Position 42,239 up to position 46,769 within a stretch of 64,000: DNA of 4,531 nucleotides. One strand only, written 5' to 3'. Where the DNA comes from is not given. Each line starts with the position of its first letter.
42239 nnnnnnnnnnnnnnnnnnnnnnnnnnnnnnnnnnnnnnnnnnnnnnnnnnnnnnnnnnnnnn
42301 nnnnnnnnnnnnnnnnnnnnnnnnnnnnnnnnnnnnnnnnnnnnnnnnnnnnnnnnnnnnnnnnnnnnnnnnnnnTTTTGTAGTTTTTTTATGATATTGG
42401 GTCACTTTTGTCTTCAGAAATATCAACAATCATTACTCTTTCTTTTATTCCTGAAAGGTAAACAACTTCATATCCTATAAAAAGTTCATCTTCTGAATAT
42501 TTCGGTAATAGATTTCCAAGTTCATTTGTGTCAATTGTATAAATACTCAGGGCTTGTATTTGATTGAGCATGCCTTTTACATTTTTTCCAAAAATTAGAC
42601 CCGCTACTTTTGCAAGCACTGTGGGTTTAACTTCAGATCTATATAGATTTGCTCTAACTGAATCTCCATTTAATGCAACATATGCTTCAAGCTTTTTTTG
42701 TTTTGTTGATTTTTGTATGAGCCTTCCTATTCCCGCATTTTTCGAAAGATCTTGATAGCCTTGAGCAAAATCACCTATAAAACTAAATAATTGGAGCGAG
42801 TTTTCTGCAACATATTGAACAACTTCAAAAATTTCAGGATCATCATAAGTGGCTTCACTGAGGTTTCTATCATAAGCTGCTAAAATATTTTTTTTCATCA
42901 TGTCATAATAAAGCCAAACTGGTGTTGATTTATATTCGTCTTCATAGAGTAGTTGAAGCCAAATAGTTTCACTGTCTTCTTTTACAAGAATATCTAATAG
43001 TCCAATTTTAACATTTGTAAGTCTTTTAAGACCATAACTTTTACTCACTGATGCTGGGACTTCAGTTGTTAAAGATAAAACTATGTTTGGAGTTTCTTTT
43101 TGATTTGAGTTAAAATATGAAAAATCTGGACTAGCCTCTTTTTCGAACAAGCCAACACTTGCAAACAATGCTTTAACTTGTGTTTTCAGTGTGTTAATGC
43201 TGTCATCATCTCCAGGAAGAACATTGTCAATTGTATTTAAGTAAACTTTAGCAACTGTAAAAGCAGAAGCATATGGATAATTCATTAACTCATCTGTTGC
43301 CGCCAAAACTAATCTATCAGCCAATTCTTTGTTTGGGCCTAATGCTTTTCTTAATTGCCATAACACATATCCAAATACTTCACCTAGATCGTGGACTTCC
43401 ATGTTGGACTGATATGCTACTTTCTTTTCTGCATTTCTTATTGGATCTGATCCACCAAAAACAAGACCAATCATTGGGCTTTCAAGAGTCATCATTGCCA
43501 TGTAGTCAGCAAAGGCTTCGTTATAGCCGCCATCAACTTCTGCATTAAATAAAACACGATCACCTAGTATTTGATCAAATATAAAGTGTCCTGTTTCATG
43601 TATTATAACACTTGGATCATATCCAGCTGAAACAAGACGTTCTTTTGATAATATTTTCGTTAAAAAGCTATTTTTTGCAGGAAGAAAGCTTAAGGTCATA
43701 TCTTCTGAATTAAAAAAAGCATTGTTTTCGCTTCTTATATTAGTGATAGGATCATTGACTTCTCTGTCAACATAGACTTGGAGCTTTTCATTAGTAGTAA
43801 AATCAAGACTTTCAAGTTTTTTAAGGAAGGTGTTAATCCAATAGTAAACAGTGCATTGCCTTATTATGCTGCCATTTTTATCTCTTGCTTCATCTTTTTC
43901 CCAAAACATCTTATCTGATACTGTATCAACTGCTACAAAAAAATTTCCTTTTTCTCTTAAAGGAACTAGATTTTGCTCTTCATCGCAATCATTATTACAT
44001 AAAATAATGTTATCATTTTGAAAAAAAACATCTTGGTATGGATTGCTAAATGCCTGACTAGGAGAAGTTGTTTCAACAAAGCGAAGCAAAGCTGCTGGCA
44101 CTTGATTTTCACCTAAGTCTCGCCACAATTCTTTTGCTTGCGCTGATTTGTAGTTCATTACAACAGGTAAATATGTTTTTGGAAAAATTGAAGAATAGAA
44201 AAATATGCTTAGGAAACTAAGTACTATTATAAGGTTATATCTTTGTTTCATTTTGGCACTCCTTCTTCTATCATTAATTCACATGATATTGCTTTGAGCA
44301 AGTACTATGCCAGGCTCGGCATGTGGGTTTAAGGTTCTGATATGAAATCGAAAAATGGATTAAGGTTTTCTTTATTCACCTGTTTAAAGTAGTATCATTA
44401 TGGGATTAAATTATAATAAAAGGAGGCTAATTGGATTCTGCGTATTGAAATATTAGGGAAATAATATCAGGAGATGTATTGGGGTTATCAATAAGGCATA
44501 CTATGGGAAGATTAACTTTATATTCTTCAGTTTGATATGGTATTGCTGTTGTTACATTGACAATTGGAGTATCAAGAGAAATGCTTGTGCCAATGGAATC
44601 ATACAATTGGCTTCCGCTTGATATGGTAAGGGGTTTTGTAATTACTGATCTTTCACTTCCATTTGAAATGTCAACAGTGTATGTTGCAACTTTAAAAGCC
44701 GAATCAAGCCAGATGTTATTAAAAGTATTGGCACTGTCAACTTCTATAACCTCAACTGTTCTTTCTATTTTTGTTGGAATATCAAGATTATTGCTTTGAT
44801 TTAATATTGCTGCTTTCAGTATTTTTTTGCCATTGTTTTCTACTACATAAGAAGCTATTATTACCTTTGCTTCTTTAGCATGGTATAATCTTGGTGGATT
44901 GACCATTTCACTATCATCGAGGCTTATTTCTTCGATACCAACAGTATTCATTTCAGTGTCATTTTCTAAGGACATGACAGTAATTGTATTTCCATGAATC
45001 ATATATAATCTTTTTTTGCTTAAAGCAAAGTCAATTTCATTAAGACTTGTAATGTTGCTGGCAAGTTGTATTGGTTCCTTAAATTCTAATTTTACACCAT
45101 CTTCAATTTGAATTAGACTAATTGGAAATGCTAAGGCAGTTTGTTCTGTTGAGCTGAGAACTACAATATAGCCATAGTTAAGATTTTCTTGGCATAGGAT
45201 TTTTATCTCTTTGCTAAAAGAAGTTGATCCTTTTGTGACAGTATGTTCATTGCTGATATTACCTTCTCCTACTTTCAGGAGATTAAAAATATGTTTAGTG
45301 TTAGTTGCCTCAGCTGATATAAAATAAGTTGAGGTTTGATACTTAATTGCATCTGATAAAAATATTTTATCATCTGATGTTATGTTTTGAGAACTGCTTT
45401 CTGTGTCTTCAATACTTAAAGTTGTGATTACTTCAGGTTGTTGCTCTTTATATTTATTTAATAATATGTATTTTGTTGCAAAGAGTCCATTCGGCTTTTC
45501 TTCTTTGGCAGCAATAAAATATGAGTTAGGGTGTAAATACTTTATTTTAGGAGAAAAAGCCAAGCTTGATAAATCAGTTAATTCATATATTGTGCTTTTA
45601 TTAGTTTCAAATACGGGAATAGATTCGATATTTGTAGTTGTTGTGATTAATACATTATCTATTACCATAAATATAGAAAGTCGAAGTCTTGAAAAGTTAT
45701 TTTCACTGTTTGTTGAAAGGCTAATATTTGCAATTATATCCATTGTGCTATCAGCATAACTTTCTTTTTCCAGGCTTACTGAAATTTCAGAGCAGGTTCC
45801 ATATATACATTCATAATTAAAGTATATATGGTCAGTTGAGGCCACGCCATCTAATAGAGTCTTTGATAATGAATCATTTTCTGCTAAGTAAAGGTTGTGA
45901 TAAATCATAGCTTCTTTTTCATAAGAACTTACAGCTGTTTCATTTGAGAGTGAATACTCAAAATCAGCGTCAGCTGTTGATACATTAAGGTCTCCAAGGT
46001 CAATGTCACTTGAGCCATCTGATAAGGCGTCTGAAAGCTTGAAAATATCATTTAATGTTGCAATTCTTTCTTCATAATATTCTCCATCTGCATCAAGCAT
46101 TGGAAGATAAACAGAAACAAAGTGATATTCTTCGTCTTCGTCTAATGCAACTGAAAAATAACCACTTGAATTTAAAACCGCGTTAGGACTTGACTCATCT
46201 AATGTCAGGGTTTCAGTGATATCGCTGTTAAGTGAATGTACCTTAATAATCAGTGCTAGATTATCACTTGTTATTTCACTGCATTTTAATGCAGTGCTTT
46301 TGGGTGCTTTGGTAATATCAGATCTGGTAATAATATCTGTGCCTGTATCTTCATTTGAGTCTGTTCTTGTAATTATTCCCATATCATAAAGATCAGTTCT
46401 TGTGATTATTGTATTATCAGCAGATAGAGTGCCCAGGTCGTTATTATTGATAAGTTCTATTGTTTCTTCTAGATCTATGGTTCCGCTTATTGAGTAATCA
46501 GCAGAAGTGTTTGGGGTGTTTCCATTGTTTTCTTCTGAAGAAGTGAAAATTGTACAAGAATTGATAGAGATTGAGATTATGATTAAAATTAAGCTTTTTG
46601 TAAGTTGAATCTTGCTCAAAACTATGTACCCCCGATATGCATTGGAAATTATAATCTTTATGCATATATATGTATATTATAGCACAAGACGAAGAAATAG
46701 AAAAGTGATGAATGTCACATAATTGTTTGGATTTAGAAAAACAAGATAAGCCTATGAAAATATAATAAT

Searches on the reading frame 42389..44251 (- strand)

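Call 5: search_protein_families(library=pfam, proteins=[window:42389-44251:-], max_evalue=0.1)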
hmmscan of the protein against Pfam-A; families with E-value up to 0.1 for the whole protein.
window:42389-44251:- (620 aa): 1 family
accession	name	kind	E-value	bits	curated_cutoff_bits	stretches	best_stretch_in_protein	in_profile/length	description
PF02128.21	Peptidase_M36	-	0.011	15.4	23.3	0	208-256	175-226/368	Fungalysin metallopeptidase (M36)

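Call 6: search_protein_families(library=ncbifam, proteins=[window:42389-44251:-], max_evalue=0.1)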
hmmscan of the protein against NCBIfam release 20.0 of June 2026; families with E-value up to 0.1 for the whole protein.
window:42389-44251:- (620 aa): 1 family
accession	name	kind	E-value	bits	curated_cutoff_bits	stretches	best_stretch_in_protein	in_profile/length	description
NF038111.1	rhom_dep_M36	equivalog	0.0039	14.6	1700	1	193-256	609-672/1315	rhombosortase-dependent M36 family metallopeptidase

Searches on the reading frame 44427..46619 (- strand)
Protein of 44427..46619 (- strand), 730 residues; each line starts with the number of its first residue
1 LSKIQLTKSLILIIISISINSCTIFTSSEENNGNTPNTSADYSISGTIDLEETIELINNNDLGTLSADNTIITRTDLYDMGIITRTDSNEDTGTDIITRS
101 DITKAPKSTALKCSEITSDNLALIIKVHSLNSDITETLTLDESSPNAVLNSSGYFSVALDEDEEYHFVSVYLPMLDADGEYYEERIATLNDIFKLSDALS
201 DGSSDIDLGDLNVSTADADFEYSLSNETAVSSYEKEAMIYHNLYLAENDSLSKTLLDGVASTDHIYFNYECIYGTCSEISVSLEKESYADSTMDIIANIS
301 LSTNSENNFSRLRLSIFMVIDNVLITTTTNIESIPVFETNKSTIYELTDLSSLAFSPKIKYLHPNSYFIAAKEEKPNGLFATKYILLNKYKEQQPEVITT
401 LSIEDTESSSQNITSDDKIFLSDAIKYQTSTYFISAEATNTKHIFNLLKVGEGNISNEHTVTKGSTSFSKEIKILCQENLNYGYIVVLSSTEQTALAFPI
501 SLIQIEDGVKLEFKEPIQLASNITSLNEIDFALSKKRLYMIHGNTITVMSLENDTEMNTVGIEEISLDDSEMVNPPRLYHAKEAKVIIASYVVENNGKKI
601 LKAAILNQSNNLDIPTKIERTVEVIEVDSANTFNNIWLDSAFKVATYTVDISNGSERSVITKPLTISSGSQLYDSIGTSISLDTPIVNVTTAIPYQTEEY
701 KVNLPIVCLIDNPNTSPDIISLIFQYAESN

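Call 5: search_protein_families(library=pfam, proteins=[window:44427-46619:-], max_evalue=0.1)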
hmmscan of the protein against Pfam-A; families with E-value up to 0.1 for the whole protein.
window:44427-46619:- (730 aa): 0 families

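Call 6: search_protein_families(library=ncbifam, proteins=[window:44427-46619:-], max_evalue=0.1)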
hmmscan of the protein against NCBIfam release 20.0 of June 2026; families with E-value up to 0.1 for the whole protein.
window:44427-46619:- (730 aa): 2 families
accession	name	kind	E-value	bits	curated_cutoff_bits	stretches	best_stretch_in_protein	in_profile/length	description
TIGR00633.1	xth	equivalog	0.0015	18.1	99.05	1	165-247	102-186/255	exodeoxyribonuclease III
TIGR00195.1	exoDNase_III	equivalog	0.024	14.2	182.55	1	164-244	98-180/254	exodeoxyribonuclease III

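Call 40: find_homologous_proteins(query=A5, max_evalue=10)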
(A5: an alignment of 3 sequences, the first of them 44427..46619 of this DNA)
Query A5 (3 sequences) (730 aa, profile of the alignment): 1 proteins with E <= 10 among 8000 candidates.
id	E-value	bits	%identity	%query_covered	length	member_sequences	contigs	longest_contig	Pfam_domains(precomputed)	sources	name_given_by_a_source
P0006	0.0e+0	1049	100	100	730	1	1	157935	-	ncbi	ncbi:MAG: hypothetical protein ABIA04_00775 [Pseudomonadota bacterium]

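Call 46: search_solved_structures(query=window:44427-46619:-, max_evalue=1)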
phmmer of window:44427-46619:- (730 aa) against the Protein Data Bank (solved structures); distinct sequences matched with E-value up to 1: 0.

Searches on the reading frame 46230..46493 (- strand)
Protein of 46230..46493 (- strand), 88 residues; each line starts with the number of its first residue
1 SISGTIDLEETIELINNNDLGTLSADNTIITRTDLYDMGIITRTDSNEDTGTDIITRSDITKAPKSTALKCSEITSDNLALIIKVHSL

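Call 64: search_dna_similar(query=window:46230-46493:-, collection=plasmids, mode=protein, max_evalue=10, max_rows=15)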
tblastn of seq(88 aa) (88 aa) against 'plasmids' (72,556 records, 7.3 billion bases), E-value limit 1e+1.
Records with a match: 1; places in all: 1; records where one place covers at least 80% of the query: 0.
Best place of each record, by identity: <60% 1.
By first word of the organism name: Haladaptatus 1.
By predicted mobility (MOB-suite, as given by PLSDB): non-mobilizable 1.
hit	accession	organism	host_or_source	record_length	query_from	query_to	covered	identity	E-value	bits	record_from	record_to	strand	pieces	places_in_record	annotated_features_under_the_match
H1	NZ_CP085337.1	Haladaptatus halobius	cell culture,saline soil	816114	27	85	67%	25.0%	8e+0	32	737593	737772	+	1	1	DUF1611 domain-containing protein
